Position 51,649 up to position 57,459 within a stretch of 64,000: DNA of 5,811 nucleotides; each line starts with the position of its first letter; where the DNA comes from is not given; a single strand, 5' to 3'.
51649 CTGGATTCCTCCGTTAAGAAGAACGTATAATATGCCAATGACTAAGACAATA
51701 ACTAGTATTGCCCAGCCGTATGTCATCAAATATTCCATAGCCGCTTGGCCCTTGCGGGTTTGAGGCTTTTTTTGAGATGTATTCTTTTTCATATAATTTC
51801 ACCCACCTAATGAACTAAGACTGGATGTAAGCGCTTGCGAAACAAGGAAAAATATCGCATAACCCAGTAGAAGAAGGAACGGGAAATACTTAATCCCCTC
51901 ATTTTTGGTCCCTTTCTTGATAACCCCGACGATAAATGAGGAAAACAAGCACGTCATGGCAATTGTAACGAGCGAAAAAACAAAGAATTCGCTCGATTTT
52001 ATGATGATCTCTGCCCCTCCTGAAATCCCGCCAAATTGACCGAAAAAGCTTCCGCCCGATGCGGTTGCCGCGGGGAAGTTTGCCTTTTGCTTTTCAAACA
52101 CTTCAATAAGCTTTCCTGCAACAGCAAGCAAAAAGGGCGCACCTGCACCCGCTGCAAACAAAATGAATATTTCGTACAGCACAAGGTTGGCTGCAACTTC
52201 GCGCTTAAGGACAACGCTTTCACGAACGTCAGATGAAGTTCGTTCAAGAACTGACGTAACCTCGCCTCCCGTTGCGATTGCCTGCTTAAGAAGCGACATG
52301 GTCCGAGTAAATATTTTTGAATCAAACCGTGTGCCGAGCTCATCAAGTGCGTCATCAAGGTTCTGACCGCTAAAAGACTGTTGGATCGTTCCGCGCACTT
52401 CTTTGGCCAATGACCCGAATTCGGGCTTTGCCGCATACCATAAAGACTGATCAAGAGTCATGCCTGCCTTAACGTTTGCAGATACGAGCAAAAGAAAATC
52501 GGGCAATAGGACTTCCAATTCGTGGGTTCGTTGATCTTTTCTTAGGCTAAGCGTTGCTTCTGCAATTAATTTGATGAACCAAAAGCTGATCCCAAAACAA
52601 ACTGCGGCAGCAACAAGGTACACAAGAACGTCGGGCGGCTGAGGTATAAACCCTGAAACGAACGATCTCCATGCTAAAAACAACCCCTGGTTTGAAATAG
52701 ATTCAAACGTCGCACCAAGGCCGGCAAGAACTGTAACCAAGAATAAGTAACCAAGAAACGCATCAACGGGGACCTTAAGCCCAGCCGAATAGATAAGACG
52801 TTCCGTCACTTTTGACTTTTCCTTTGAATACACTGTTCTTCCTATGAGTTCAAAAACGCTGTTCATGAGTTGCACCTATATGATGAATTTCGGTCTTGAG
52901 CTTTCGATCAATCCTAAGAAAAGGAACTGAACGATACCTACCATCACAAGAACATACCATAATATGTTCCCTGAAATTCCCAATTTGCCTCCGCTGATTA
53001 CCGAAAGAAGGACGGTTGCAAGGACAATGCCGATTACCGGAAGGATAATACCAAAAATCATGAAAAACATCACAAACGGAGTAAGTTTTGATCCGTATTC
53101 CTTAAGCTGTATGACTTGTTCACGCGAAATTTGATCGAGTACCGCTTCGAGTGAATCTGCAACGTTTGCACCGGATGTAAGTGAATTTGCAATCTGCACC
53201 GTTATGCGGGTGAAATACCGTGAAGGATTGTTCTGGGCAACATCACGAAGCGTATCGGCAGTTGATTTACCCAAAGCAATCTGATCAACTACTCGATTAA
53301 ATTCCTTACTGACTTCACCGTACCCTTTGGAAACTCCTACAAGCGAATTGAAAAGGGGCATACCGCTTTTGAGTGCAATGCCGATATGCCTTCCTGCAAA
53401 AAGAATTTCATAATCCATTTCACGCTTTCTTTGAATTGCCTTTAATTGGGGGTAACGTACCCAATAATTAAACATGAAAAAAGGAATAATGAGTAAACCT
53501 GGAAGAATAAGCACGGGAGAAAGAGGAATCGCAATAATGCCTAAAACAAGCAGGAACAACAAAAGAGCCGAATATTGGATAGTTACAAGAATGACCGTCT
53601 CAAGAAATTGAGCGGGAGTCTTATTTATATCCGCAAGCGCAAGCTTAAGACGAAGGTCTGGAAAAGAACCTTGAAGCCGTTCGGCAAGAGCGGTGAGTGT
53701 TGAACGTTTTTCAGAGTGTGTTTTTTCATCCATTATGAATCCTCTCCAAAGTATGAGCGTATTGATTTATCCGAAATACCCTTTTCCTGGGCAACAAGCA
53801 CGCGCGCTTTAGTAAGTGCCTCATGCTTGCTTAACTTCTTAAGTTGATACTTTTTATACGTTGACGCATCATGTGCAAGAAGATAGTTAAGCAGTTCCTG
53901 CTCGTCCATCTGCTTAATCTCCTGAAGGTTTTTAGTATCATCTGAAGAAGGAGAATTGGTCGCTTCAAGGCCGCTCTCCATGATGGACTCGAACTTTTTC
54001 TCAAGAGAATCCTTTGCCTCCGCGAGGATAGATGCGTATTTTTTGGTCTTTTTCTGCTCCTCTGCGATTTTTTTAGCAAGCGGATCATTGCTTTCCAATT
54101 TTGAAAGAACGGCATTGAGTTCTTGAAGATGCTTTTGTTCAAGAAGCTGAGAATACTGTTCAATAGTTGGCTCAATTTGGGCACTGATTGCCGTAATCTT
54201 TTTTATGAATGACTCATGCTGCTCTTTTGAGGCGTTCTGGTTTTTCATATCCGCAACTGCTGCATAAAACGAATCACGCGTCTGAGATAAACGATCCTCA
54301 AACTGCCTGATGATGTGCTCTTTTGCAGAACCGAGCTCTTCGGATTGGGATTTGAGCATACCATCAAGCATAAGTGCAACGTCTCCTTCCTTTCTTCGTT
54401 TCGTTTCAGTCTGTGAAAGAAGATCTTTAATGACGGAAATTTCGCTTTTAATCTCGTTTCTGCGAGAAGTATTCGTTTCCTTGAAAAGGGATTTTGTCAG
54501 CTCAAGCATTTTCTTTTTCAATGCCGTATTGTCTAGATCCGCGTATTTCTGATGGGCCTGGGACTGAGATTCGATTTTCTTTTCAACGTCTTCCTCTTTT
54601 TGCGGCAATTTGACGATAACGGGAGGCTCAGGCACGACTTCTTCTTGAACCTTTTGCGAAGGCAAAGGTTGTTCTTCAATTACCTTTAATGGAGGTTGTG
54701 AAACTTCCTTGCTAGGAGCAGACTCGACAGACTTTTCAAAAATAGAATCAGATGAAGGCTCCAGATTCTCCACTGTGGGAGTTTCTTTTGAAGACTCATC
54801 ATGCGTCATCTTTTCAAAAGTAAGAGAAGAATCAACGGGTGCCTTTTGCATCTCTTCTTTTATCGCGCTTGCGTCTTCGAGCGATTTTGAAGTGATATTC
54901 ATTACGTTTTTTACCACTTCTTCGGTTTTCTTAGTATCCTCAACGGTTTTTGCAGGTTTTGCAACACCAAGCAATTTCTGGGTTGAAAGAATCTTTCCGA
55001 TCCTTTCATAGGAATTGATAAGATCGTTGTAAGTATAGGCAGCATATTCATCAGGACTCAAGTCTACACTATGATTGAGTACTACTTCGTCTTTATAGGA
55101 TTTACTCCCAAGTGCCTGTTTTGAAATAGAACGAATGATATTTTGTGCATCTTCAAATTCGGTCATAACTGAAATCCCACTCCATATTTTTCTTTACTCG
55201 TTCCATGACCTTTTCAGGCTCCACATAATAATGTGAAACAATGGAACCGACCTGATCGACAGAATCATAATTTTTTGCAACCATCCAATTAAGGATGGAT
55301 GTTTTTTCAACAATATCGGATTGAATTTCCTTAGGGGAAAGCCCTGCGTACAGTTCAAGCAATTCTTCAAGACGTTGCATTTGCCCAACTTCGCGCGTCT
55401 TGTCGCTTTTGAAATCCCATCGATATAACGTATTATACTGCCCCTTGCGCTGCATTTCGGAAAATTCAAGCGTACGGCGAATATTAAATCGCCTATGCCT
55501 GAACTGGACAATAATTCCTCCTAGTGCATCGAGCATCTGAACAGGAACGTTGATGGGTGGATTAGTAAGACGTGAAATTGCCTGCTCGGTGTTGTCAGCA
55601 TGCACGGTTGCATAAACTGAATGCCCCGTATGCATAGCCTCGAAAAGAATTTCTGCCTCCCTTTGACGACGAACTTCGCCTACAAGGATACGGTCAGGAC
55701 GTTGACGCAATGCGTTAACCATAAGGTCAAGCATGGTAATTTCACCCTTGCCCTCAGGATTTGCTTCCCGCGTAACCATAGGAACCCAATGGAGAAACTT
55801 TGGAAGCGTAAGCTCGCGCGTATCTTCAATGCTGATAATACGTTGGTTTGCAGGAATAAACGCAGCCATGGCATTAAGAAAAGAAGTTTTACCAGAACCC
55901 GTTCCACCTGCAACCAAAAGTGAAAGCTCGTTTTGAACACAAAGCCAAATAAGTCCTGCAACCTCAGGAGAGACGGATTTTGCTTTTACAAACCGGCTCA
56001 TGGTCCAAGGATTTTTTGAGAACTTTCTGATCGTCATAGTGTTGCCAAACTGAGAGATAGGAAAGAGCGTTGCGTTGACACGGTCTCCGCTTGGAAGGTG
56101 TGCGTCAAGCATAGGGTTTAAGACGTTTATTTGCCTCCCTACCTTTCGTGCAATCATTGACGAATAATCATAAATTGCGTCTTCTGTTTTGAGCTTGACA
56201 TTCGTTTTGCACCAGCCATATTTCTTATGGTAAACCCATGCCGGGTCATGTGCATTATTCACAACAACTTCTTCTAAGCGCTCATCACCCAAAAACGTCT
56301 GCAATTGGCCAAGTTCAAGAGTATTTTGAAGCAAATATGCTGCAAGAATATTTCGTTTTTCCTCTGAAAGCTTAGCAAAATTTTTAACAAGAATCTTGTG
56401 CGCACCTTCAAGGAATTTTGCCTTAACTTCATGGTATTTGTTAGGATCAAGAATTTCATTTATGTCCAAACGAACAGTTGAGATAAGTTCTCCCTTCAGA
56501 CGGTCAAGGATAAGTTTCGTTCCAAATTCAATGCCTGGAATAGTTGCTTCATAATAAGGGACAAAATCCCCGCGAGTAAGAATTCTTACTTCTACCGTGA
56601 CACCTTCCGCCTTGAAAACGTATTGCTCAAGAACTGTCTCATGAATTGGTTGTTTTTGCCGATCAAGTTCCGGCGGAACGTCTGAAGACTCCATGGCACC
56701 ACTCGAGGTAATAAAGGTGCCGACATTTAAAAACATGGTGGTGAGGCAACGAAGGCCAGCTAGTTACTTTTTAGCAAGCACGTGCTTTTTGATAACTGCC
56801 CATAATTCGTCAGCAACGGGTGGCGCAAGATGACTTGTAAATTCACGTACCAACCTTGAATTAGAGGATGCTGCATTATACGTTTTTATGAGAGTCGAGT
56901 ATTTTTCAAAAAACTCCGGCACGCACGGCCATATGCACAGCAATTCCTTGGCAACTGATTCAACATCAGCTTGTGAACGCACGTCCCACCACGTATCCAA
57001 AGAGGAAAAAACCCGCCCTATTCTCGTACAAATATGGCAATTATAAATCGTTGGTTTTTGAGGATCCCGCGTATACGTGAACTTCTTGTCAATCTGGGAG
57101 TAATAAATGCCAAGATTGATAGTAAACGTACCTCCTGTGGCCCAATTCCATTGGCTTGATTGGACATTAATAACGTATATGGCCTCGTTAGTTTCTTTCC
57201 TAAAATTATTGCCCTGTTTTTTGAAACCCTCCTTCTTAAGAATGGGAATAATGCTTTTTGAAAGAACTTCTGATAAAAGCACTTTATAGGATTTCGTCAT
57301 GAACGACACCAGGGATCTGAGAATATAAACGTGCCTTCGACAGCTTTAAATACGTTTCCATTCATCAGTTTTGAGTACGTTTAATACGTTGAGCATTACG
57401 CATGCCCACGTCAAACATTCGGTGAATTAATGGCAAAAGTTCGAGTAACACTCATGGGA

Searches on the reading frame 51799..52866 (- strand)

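Call 74: search_protein_families(library=pfam, proteins=[window:51799-52866:-], max_evalue=0.001)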
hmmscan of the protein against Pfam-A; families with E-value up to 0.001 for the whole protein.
window:51799-52866:- (355 aa): 1 family
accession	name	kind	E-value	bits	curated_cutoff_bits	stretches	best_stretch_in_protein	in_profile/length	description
PF00482.28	T2SSF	-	9.7e-14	51.8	25.2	1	124-249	1-123/125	Type II secretion system (T2SS), protein F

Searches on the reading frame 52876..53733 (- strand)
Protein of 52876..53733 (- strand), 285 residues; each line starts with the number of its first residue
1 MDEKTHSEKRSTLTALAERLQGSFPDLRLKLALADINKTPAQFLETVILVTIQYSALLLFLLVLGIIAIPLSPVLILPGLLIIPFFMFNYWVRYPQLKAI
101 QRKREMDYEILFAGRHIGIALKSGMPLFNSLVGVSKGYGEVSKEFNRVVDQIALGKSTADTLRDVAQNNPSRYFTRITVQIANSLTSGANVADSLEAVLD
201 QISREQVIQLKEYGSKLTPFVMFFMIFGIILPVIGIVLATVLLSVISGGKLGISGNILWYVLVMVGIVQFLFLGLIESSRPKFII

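Call 74: search_protein_families(library=pfam, proteins=[window:52876-53733:-], max_evalue=0.001)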
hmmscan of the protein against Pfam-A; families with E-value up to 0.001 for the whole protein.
window:52876-53733:- (285 aa): 2 families
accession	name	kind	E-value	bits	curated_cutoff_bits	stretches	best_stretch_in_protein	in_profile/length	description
PF00482.28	T2SSF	-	4e-18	66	25.2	1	115-238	3-124/125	Type II secretion system (T2SS), protein F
PF20990.2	DUF2207_C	-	0.00081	19.6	33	0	160-271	79-184/247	Predicted membrane protein (DUF2207) C-terminal domain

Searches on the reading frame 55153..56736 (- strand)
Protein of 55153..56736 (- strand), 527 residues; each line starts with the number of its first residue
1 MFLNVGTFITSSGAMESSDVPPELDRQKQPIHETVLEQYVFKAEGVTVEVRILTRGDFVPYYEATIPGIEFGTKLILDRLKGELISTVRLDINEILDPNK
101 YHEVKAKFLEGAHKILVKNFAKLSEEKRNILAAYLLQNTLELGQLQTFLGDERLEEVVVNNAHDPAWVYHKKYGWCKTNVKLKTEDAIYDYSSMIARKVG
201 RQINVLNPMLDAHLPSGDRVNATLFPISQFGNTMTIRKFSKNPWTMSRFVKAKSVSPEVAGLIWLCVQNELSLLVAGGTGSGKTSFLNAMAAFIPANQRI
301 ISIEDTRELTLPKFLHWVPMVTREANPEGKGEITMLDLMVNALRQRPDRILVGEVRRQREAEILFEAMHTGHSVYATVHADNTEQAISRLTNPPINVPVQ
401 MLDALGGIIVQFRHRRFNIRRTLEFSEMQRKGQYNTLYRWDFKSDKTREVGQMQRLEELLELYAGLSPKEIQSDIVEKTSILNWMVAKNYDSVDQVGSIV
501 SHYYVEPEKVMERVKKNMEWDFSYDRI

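Call 74: search_protein_families(library=pfam, proteins=[window:55153-56736:-], max_evalue=0.001)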
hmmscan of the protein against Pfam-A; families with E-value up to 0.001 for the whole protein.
window:55153-56736:- (527 aa): 1 family
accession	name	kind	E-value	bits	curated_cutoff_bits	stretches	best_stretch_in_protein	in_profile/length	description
PF00437.27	T2SSE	-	1.2e-38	133.2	24.9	1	145-411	8-275/370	Type II/IV secretion system protein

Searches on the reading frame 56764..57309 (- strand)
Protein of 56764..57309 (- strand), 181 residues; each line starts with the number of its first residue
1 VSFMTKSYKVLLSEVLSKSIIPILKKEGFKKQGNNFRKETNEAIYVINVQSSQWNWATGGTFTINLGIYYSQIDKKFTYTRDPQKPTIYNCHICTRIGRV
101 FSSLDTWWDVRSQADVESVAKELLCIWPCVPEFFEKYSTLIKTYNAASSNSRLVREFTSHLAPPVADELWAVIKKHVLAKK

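Call 3: search_protein_families(library=pfam, proteins=[window:56764-57309:-], max_evalue=1)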
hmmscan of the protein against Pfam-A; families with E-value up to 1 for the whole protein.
window:56764-57309:- (181 aa): 1 family
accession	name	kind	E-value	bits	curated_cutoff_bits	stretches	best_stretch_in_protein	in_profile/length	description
PF14137.11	DUF4304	-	7.2e-26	90.9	23.2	1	22-124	3-102/115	Domain of unknown function (DUF4304)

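Call 4: search_protein_families(library=ncbifam, proteins=[window:56764-57309:-], max_evalue=1)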
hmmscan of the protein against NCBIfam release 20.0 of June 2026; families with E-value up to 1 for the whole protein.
window:56764-57309:- (181 aa): 0 families
